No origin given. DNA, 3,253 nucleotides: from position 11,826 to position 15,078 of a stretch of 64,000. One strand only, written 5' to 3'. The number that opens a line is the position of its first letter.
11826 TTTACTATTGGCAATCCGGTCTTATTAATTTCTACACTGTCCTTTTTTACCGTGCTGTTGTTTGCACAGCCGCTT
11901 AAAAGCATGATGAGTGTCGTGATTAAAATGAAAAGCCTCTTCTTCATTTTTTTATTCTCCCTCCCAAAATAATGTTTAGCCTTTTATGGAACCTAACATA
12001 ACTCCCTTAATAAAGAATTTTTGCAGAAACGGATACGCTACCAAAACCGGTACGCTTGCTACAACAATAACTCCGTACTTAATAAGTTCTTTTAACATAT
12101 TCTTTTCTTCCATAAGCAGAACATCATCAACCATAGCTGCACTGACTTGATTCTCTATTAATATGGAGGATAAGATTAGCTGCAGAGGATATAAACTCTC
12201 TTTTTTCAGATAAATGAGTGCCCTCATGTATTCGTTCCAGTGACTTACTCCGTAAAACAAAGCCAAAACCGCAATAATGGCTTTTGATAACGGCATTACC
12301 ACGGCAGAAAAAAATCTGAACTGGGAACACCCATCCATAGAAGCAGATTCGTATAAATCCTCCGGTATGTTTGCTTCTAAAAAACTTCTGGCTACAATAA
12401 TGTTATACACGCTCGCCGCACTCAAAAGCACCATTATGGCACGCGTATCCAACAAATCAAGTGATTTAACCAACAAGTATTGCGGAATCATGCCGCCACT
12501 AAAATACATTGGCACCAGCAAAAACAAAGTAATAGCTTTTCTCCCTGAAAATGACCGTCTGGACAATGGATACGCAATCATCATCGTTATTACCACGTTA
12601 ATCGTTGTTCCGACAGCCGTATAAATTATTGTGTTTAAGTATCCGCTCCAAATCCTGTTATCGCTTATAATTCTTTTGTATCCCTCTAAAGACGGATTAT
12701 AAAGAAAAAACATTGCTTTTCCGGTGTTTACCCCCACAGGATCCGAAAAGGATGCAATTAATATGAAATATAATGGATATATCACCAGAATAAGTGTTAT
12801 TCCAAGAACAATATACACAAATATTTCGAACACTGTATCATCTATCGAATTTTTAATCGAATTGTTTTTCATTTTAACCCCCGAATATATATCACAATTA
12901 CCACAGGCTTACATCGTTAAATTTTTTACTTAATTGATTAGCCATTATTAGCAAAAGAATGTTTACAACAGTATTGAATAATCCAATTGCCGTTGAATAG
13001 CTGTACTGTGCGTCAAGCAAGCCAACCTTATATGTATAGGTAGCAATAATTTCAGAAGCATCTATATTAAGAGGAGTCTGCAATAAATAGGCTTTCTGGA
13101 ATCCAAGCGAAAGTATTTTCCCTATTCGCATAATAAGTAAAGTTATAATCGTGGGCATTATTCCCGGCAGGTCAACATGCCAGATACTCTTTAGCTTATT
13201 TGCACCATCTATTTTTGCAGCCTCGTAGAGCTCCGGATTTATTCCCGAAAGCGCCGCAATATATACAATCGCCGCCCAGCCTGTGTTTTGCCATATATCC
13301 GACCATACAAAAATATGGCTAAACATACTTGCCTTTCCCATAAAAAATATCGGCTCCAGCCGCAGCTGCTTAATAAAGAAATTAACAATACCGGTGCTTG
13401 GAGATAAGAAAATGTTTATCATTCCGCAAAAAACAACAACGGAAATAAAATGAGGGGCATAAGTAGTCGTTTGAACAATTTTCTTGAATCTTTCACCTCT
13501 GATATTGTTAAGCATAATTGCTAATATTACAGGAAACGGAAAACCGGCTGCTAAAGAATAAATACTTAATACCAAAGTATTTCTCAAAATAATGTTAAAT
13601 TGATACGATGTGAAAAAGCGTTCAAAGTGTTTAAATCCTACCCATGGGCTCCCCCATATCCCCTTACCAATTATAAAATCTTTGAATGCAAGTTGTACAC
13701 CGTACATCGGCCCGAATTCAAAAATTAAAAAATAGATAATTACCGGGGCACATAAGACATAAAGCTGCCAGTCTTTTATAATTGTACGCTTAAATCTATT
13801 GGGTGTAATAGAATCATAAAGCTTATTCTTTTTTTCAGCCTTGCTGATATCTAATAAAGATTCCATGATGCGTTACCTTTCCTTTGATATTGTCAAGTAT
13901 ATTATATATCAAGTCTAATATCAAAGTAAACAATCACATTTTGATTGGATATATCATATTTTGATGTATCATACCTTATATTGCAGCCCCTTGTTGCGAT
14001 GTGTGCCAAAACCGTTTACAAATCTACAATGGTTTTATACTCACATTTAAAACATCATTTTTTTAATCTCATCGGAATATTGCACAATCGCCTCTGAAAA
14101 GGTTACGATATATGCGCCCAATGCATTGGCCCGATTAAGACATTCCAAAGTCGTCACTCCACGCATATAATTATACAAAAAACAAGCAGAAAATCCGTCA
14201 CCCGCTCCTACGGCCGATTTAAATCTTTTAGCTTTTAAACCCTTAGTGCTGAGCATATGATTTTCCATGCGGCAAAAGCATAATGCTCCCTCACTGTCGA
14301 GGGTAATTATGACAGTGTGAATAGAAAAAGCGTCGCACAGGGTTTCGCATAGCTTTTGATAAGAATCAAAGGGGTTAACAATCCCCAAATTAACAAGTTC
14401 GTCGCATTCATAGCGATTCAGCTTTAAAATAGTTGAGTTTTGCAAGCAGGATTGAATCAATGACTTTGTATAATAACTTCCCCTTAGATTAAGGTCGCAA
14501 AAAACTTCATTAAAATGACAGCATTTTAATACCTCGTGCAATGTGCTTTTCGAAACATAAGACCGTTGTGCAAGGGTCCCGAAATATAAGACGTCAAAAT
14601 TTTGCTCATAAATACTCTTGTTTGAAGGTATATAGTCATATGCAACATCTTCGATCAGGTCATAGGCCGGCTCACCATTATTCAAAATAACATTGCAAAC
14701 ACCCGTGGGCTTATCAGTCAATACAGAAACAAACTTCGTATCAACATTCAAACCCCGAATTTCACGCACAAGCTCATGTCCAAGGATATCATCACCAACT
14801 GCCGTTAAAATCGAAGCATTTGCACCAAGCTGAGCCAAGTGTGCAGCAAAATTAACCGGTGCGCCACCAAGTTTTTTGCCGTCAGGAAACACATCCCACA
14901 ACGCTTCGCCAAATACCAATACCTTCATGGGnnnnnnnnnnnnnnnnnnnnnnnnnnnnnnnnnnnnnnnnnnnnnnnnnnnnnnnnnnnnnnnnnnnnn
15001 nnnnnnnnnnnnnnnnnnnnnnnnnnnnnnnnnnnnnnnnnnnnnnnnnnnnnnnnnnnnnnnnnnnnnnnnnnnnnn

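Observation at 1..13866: Eight-gene operon-like array: LplABC-type importer, four large secreted/SLH proteins and a cytoplasmic heparinase II/III-like enzyme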

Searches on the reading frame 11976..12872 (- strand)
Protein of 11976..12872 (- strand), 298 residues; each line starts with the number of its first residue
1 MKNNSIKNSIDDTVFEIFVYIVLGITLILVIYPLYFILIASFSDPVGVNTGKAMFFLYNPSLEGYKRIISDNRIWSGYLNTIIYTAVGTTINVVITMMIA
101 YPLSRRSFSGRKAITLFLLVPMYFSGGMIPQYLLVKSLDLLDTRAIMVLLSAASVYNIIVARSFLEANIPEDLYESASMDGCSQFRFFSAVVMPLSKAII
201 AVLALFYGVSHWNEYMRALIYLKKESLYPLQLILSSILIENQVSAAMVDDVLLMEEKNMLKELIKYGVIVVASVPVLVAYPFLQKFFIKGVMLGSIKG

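Call 6: search_protein_families(library=pfam, proteins=[window:11976-12872:-], max_evalue=0.01)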
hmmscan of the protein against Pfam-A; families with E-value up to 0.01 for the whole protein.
window:11976-12872:- (298 aa): 1 family
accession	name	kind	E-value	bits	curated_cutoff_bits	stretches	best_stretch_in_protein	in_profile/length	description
PF00528.27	BPD_transp_1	-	5e-06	26.8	26.4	1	97-288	6-179/184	Binding-protein-dependent transport system inner membrane component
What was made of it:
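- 11976..12872 (-): ABC permease 2 (298 aa). Pfam BPD_transp_1, 26.8 bits against a cut-off of 26.4 (call 6).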

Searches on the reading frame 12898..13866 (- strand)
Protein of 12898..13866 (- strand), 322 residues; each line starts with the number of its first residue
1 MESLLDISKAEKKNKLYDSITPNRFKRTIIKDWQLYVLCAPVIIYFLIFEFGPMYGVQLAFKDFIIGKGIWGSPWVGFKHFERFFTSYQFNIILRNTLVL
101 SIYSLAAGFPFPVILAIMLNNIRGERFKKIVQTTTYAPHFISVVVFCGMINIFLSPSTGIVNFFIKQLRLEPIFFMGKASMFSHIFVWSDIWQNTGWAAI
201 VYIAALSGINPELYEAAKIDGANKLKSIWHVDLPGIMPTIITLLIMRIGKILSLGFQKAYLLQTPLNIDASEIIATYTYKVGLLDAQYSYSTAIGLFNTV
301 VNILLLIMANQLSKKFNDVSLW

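Call 6: search_protein_families(library=pfam, proteins=[window:12898-13866:-], max_evalue=0.01)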
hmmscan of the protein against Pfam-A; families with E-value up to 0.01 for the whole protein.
window:12898-13866:- (322 aa): 1 family
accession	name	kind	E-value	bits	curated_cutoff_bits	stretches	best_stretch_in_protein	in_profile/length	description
PF00528.27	BPD_transp_1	-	3.6e-14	53.3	26.4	1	109-316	2-182/184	Binding-protein-dependent transport system inner membrane component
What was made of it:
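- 12898..13866 (-): ABC permease 1 (322 aa, LplB-like size). Pfam BPD_transp_1, 53 bits (call 6).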

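Call 79: find_related_loci(query=window:12898-13866:-, collection=metagenome_contigs, flank=10000)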
Query window:12898-13866:- (322 aa) in metagenome_contigs; peptide patterns used: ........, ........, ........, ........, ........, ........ (x = any residue, [..] = any of these).
460 stretches matched a pattern; 356 encode a relative of the query (tblastn E <= 1e-3); the best 80 are kept; 80 distinct loci.
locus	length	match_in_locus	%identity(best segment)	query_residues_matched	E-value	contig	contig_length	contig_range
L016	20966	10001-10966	60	1-322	1e-133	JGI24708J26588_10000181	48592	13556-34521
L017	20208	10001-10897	62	24-322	8e-133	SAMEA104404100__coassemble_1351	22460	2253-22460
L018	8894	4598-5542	62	8-322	5e-132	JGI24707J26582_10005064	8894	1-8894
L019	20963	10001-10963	61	4-322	1e-132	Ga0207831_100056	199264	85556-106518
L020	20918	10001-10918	55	21-322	3e-119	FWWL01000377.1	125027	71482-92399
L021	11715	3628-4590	52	2-322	2e-118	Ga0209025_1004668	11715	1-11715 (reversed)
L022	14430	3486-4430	56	5-322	3e-118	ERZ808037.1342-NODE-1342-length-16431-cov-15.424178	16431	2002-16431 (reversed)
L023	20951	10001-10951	52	6-322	2e-116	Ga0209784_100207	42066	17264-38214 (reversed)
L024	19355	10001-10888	56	27-322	2e-116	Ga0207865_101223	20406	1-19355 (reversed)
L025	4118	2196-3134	53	6-322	1e-117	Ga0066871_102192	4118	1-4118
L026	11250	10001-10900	54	23-322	3e-115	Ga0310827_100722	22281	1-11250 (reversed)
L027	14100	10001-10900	54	23-322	2e-115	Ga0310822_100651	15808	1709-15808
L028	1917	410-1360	52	2-322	1e-122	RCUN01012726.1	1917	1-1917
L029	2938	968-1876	53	22-322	5e-119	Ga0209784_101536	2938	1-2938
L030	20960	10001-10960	53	1-322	7e-115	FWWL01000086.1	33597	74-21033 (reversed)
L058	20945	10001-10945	53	6-322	1e-105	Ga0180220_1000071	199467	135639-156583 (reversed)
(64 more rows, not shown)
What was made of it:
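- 12898..13866 (-): Homologues 44-62% identical sit in 80 metagenome loci (call 79).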

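Call 82: search_protein_families(library=pfam, proteins=[L016:4299-7316:+, L016:13814-15034:+, L019:13621-16140:+, L019:16238-18964:-, L017:13531-15798:+, L017:15791-18805:+, L030:29-3847:+, L030:3831-5678:+, L030:14667-16532:+, L058:2766-8198:+], max_evalue=0.001)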
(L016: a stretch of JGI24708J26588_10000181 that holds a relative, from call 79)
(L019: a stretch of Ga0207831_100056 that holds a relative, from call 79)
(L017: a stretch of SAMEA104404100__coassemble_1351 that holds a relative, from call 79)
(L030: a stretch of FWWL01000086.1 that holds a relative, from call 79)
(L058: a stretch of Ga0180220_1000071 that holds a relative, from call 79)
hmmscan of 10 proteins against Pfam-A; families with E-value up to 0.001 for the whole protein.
L016:4299-7316:+ (1005 aa): 4 families
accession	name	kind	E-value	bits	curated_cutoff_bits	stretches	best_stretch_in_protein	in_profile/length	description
PF09093.17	Lyase_catalyt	-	7.3e-99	331.8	25.1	1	200-550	7-356/359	Lyase, catalytic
PF09092.17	Lyase_N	-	1.3e-48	165.4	26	1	3-168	3-166/166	Lyase, N terminal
PF02278.25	Lyase_8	-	4.8e-33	115.2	27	1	580-836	10-250/254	Polysaccharide lyase family 8, super-sandwich domain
PF02884.22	Lyase_8_C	-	0.0003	21.6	22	1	861-919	4-62/69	Polysaccharide lyase family 8, C-terminal beta-sandwich domain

L016:13814-15034:+ (406 aa): 1 family
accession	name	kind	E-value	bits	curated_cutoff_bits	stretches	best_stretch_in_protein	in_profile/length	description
PF07470.19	Glyco_hydro_88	-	1e-18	67.9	26.6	1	73-366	28-310/352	Glycosyl Hydrolase Family 88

L019:13621-16140:+ (839 aa): 2 families
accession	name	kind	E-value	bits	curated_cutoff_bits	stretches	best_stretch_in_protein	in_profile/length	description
PF00728.28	Glyco_hydro_20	-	1.6e-21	77.5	22.3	1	345-523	68-228/348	Glycosyl hydrolase family 20, catalytic domain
PF02838.20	Glyco_hydro_20b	-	6.6e-10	40.2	26.1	1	157-278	4-123/124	Glycosyl hydrolase family 20, domain 2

L019:16238-18964:- (908 aa): 3 families
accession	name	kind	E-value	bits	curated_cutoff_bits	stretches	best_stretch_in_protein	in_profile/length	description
PF13476.12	AAA_23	-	1.6e-13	52.2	27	1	5-247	1-199/201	AAA domain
PF13514.12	AAA_27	-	1e-12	48.6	22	1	1-221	1-200/206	AAA domain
PF13175.12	AAA_15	-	3.4e-05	24.1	32.1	1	1-282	1-251/374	AAA ATPase domain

L017:13531-15798:+ (755 aa): 2 families
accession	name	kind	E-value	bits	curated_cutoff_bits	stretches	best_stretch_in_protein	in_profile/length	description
PF12833.13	HTH_18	-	2.2e-18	66.7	33.6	1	668-746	1-79/80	Helix-turn-helix domain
PF00165.29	HTH_AraC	-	1.7e-11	44.4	26.6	1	711-746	8-42/42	Bacterial regulatory helix-turn-helix proteins, AraC family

L017:15791-18805:+ (1004 aa): 4 families
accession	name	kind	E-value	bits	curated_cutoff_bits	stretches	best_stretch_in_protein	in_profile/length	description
PF09093.17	Lyase_catalyt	-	1e-86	291.8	25.1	1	196-553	6-355/359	Lyase, catalytic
PF09092.17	Lyase_N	-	8.9e-41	139.9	26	1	3-162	3-166/166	Lyase, N terminal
PF02278.25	Lyase_8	-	5.5e-34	118.3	27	1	586-842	11-253/254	Polysaccharide lyase family 8, super-sandwich domain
PF02884.22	Lyase_8_C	-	5.3e-06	27.2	22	1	859-920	1-62/69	Polysaccharide lyase family 8, C-terminal beta-sandwich domain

L030:29-3847:+ (1272 aa): 7 families
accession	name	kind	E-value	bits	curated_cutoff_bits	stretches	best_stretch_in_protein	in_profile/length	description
PF02368.24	Big_2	-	5.1e-27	94.1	22.8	2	670-739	7-77/79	Bacterial Ig-like domain (group 2)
PF13229.12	Beta_helix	-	7.5e-12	45.6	25.9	1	71-246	7-158/158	Right handed beta helix region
PF06439.18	3keto-disac_hyd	-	2e-08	35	26.8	0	785-916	44-186/187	3-keto-disaccharide hydrolase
PF22359.2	Big-like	-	2.3e-07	31.4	27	1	698-729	2-33/48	Bacterial Ig-like domain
PF19763.6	DUF6250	-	1.4e-05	25.4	26.9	0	855-901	107-153/165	Domain of unknown function (DUF6250)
PF03174.19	CHB_HEX_C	-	4.6e-05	23.7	23.6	0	1054-1088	39-70/76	Chitobiase/beta-hexosaminidase C-terminal domain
PF02012.26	BNR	-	0.00021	21.3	27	0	1054-1064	2-12/12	BNR/Asp-box repeat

L030:3831-5678:+ (615 aa): 1 family
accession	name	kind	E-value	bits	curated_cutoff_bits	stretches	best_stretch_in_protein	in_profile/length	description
PF07940.18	Hepar_II_III_C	-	0.00025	21.1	24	1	396-492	30-125/237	Heparinase II/III-like, C-terminal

L030:14667-16532:+ (621 aa): 4 families
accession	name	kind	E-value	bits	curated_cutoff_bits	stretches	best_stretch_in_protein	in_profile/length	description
PF13229.12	Beta_helix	-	1e-19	71.2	25.9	3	407-576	9-156/158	Right handed beta helix region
PF05048.19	NosD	-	3.2e-15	56.6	23.6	2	420-588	35-179/212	Periplasmic copper-binding protein (NosD)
PF12708.12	Pect-lyase_RHGA_epim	-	2.3e-14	54.2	27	1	83-292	3-194/213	Rhamnogalacturonase A/epimerase, pectate lyase-like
PF12218.14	End_N_terminal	-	0.00011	22.2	26.3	1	89-134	1-44/67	N terminal extension of bacteriophage endosialidase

L058:2766-8198:+ (1810 aa): 4 families
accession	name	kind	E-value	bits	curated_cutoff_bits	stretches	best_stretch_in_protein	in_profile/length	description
PF00251.26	Glyco_hydro_32N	-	4.5e-155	516.2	22.1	2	48-372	1-307/307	Glycosyl hydrolases family 32 N-terminal domain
PF08244.19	Glyco_hydro_32C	-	1.1e-67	227.4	21.9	2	375-529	1-157/158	Glycosyl hydrolases family 32 C terminal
PF13385.13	Laminin_G_3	-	1.8e-25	90.3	27.6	1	926-1096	1-151/151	Concanavalin A-like lectin/glucanases superfamily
PF02018.23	CBM_4_9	-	4.4e-06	27.5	25.9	0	710-739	2-31/136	Carbohydrate binding domain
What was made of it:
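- One of them, L058, also has a large extracellular GH32 (call 82).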

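Call 95: search_protein_families(library=pfam, proteins=[L019:3281-4660:+, L019:5090-6166:+, L019:6213-7202:+, L019:7474-9744:-, L016:1196-2257:+, L016:3655-4284:+, L016:15054-17258:-], max_evalue=0.001)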
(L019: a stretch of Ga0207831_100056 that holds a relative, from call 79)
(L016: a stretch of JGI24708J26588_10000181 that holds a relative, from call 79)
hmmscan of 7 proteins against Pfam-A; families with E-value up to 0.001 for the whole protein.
L019:3281-4660:+ (459 aa): 3 families
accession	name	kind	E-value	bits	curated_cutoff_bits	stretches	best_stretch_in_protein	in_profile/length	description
PF08245.18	Mur_ligase_M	-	2.8e-32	112.8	24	1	116-296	1-200/200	Mur ligase middle domain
PF01225.30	Mur_ligase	-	5.8e-26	91.1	21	1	12-110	2-94/95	Mur ligase family, catalytic domain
PF02875.26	Mur_ligase_C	-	1.2e-21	78.2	28.4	1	318-447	1-127/127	Mur ligase, glutamate ligase domain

L019:5090-6166:+ (358 aa): 1 family
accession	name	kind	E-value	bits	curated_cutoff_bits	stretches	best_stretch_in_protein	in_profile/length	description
PF07261.16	DnaB_2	-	1.7e-38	130.6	22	2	153-223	3-73/74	Replication initiation and membrane attachment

L019:6213-7202:+ (329 aa): 3 families
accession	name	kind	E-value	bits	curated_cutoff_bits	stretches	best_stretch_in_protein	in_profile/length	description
PF01695.23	IstB_IS21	-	6.5e-13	49.2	24.1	1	184-306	91-208/238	IstB-like ATP binding protein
PF00308.24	Bac_DnaA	-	3.1e-09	37.7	23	1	178-309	27-155/162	Bacterial DnaA ATPAse domain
PF20720.3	nSTAND3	-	0.0007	19.8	27.2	0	187-222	19-54/155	Novel STAND NTPase 3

L019:7474-9744:- (756 aa): 4 families
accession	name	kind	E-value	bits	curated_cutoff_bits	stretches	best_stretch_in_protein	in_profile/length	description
PF12833.13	HTH_18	-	1.7e-20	73.5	33.6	1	674-752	1-79/80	Helix-turn-helix domain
PF00165.29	HTH_AraC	-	4.2e-17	62.3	26.6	1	714-752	2-42/42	Bacterial regulatory helix-turn-helix proteins, AraC family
PF02743.24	dCache_1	-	1.4e-10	41.6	45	1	47-286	3-239/240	Cache domain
PF17853.6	GGDEF_2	-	2.1e-07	31.6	24.5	1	394-516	4-115/116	GGDEF-like domain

L016:1196-2257:+ (353 aa): 3 families
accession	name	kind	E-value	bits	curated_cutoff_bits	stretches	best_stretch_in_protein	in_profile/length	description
PF00753.33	Lactamase_B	-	1.1e-15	58.5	22.7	1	43-239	2-194/196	Metallo-beta-lactamase superfamily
PF12706.13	Lactamase_B_2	-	3.4e-06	27.2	27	1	84-197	29-149/200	Beta-lactamase superfamily domain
PF02805.21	Ada_Zn_binding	-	0.0003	21.2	23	1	308-352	17-60/65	Metal binding domain of Ada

L016:3655-4284:+ (209 aa): 1 family
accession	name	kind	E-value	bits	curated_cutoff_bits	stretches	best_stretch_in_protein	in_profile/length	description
PF16011.10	CBM9_2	-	2.2e-44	152.1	25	1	19-206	13-197/199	Carbohydrate-binding family 9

L016:15054-17258:- (734 aa): 2 families
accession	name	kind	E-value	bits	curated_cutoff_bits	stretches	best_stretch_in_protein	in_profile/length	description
PF12833.13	HTH_18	-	3.3e-17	63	33.6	1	646-724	1-78/80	Helix-turn-helix domain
PF00165.29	HTH_AraC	-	4.8e-13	49.3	26.6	1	690-723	8-40/42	Bacterial regulatory helix-turn-helix proteins, AraC family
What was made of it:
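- The same type of regulator, with a dCache hit in L019, sits next to homologous transporters (calls 82, 95).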

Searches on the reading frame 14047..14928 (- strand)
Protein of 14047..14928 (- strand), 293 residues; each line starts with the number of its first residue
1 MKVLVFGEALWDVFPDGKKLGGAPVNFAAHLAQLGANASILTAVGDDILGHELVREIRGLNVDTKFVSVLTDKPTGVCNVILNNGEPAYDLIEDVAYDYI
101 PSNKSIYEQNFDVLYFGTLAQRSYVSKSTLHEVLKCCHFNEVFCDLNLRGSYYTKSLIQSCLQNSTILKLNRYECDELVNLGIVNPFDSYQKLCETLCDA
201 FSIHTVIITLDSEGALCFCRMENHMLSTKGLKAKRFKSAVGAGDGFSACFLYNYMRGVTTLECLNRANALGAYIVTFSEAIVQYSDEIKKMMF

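Call 6: search_protein_families(library=pfam, proteins=[window:14047-14928:-], max_evalue=0.01)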
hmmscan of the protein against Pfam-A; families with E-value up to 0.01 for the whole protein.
window:14047-14928:- (293 aa): 1 family
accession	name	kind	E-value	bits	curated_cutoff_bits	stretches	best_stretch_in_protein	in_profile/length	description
PF00294.29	PfkB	-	2.5e-38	132.6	25.8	1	18-281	33-296/302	pfkB family carbohydrate kinase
